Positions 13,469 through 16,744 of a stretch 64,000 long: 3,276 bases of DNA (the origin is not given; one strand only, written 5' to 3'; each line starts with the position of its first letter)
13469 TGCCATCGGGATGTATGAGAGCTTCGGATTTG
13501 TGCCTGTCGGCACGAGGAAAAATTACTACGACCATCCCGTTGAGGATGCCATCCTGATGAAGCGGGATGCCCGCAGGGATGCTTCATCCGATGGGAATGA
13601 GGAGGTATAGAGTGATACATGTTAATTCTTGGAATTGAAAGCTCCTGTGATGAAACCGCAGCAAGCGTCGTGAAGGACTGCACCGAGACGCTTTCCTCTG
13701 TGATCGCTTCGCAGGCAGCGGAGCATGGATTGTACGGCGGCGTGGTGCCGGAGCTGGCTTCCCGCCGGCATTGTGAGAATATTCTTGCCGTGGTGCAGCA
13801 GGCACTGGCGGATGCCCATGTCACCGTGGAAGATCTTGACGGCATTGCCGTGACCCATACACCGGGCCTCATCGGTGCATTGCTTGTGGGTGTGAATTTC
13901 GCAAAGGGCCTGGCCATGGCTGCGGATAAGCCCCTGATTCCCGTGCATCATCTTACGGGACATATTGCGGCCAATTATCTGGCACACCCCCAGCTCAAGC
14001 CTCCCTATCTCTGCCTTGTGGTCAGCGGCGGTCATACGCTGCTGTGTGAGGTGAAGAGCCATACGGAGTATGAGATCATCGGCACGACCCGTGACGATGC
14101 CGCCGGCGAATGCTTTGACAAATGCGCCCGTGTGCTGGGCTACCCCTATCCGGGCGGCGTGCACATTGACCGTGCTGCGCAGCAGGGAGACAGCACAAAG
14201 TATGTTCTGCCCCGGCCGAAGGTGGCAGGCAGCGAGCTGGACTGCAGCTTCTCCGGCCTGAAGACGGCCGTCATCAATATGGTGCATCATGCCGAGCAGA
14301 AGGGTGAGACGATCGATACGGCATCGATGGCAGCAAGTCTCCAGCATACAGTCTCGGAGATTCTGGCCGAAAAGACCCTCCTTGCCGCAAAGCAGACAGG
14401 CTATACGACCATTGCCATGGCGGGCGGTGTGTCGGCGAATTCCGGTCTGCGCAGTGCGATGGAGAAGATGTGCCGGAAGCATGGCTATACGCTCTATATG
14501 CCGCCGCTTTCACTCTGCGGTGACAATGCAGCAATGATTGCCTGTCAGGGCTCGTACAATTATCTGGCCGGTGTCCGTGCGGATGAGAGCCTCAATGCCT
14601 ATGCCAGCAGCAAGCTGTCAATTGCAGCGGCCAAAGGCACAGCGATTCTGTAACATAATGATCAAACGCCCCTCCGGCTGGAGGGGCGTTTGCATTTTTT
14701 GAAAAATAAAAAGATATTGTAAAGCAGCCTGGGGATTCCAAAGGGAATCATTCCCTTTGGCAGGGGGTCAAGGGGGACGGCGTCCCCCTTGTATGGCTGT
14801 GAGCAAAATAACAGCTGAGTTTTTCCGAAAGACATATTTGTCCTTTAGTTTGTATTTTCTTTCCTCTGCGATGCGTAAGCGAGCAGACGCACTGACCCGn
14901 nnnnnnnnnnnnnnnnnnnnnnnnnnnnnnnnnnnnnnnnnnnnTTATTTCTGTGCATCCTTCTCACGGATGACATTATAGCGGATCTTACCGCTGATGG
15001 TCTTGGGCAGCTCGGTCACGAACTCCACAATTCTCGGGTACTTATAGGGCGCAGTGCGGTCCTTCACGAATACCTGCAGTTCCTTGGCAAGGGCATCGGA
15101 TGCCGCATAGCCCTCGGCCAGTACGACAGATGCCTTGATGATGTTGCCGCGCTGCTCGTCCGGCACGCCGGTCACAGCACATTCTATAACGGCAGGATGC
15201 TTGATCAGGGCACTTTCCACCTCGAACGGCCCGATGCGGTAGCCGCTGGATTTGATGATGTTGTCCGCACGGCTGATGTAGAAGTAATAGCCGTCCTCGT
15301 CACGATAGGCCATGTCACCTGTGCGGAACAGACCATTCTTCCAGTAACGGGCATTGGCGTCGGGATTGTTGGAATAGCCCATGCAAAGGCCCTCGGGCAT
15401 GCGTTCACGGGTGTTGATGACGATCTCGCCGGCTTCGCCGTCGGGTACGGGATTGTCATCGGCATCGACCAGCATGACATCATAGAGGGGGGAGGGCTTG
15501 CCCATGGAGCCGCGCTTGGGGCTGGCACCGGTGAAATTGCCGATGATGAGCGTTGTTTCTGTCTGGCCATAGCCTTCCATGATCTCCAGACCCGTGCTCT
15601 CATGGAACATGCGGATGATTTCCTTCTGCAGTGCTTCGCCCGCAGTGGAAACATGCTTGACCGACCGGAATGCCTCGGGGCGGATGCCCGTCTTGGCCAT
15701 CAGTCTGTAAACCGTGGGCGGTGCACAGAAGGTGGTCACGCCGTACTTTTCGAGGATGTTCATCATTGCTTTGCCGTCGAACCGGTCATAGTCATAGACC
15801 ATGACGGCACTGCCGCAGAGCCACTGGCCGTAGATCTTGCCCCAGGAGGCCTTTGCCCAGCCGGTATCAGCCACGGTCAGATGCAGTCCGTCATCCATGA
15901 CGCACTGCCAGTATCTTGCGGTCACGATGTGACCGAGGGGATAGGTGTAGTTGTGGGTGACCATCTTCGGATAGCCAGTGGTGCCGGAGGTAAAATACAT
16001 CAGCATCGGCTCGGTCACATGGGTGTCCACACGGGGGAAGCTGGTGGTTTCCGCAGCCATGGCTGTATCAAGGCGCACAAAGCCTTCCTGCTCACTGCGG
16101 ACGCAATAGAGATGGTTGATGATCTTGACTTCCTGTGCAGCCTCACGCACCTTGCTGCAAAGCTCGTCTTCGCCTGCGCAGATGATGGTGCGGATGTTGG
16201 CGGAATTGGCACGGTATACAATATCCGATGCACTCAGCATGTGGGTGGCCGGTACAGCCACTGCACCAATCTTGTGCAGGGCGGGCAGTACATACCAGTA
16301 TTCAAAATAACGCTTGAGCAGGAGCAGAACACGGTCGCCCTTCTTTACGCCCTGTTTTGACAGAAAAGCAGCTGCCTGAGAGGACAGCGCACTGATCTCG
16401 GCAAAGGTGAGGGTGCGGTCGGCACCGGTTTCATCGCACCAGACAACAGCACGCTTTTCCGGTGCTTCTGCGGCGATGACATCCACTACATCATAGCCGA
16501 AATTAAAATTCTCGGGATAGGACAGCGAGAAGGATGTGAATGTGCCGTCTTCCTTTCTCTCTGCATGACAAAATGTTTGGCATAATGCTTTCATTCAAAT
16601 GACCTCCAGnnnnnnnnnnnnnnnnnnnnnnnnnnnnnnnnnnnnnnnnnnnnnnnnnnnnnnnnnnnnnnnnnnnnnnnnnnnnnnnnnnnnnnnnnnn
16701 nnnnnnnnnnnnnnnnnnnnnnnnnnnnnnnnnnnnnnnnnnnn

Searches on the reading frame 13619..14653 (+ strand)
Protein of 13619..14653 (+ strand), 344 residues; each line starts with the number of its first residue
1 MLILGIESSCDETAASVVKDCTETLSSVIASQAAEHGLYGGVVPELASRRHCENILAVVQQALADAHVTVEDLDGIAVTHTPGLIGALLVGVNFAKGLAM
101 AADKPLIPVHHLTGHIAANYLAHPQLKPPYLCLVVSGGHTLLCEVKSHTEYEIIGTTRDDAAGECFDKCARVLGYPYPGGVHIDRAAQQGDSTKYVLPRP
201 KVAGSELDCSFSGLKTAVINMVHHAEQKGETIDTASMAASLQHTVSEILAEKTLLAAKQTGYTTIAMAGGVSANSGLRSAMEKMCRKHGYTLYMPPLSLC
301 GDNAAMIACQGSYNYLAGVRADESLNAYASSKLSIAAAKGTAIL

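Call 53: search_protein_families(library=pfam, proteins=[window:13619-14653:+], max_evalue=0.001)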
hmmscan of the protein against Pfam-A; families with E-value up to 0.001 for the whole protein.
window:13619-14653:+ (344 aa): 3 families
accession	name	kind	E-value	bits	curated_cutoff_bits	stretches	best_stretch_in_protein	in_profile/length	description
PF00814.31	TsaD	-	2.8e-95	319.4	24.8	1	24-308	2-263/264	tRNA N6-adenosine threonylcarbamoyltransferase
PF22521.2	HypF_C_2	-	1.1e-08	35.6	27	1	225-303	157-235/241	Carbamoyltransferase, Kae1-like Domain, second subdomain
PF02543.21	Carbam_trans_N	-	4.5e-05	23.5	24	0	233-283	272-322/346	Carbamoyltransferase N-terminus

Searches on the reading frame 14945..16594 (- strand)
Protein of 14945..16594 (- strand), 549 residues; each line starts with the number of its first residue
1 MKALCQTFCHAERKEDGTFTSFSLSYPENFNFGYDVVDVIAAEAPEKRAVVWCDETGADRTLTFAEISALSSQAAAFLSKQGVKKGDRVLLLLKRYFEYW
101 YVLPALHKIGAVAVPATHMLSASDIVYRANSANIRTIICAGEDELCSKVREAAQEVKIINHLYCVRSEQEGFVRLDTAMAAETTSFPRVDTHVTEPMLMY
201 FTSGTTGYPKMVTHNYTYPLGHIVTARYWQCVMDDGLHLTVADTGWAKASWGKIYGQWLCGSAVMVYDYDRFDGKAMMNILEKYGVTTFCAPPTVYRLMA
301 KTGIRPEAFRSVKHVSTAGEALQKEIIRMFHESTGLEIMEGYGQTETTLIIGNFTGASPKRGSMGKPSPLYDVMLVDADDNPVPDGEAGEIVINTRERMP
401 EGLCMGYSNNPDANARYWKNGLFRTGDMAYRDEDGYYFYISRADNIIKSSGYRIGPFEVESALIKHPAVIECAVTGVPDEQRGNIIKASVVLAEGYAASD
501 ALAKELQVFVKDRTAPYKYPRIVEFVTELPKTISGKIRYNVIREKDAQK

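Call 53: search_protein_families(library=pfam, proteins=[window:14945-16594:-], max_evalue=0.001)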
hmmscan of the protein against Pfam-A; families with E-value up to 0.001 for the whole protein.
window:14945-16594:- (549 aa): 2 families
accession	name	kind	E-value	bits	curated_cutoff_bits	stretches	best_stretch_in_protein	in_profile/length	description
PF00501.34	AMP-binding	-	2.7e-63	214.5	29.9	1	41-396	5-377/384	AMP-binding enzyme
PF13193.12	AMP-binding_C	-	3.7e-24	85.9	24.5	1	458-536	1-76/76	AMP-binding enzyme C-terminal domain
